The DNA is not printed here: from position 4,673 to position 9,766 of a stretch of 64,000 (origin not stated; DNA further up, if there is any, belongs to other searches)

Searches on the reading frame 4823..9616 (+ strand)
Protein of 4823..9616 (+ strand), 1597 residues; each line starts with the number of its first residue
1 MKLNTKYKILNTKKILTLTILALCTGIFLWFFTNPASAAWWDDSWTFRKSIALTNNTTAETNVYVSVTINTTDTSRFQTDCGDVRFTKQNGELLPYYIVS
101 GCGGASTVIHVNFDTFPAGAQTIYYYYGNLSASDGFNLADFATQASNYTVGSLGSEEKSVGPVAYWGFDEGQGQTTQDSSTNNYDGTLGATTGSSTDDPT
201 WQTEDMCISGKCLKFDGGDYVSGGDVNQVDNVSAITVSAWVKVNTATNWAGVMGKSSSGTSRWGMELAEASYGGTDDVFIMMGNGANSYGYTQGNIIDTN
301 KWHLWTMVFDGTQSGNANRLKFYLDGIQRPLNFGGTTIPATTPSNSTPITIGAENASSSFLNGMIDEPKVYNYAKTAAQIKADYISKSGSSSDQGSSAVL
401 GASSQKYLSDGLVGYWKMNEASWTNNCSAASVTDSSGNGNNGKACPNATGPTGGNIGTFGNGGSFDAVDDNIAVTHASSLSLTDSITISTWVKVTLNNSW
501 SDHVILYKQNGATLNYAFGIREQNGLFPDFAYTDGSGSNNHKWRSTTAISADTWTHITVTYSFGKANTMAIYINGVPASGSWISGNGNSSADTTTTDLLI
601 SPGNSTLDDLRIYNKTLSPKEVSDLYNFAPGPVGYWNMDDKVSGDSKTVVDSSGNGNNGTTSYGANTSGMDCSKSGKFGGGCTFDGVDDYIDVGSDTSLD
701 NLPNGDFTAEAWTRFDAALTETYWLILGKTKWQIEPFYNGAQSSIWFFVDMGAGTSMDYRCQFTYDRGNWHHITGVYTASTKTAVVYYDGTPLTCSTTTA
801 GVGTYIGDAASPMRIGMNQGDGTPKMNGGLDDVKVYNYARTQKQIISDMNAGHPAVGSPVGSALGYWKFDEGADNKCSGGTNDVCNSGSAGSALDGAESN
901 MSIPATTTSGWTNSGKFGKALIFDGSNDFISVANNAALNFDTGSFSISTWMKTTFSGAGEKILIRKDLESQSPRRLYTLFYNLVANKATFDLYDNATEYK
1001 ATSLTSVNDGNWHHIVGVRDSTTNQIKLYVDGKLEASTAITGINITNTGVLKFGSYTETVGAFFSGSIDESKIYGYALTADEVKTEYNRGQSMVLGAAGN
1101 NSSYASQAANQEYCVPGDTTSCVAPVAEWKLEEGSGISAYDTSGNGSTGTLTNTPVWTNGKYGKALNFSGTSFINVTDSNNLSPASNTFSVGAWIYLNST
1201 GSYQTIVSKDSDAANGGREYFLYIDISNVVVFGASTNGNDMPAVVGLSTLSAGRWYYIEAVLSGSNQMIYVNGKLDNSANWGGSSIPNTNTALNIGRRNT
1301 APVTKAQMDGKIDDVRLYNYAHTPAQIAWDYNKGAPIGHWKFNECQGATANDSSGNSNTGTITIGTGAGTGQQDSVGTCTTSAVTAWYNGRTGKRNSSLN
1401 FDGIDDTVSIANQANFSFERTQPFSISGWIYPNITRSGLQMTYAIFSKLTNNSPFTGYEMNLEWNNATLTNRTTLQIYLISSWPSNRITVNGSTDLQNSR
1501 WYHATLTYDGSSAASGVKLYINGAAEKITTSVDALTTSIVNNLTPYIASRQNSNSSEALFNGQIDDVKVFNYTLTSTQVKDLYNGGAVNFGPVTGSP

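Call 9: search_protein_families(library=pfam, proteins=[window:4823-9616:+], max_evalue=0.001)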
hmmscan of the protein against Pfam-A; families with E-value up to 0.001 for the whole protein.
window:4823-9616:+ (1597 aa): 7 families
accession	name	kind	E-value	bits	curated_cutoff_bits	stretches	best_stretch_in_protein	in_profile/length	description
PF13385.13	Laminin_G_3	-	4.2e-129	426.7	27.6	6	924-1084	1-151/151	Concanavalin A-like lectin/glucanases superfamily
PF07953.20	Toxin_R_bind_N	-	9.7e-17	61.7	23.8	2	918-1053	27-169/191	Clostridium neurotoxin, N-terminal receptor binding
PF02210.31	Laminin_G_2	-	1.3e-12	48.7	22.9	1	989-1070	33-120/126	Laminin G domain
PF10102.14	DUF2341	-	2.2e-08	34.8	23.4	1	80-135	1-58/84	Domain of unknown function (DUF2341)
PF02973.23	Sialidase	-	2e-07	31.2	26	1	1504-1580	106-182/189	Sialidase, N-terminal domain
PF00354.24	Pentaxin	-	9e-07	29.2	25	0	1004-1090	77-170/194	Pentaxin family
PF00054.30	Laminin_G_1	-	8.8e-05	23.2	24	0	1237-1296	37-98/131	Laminin G domain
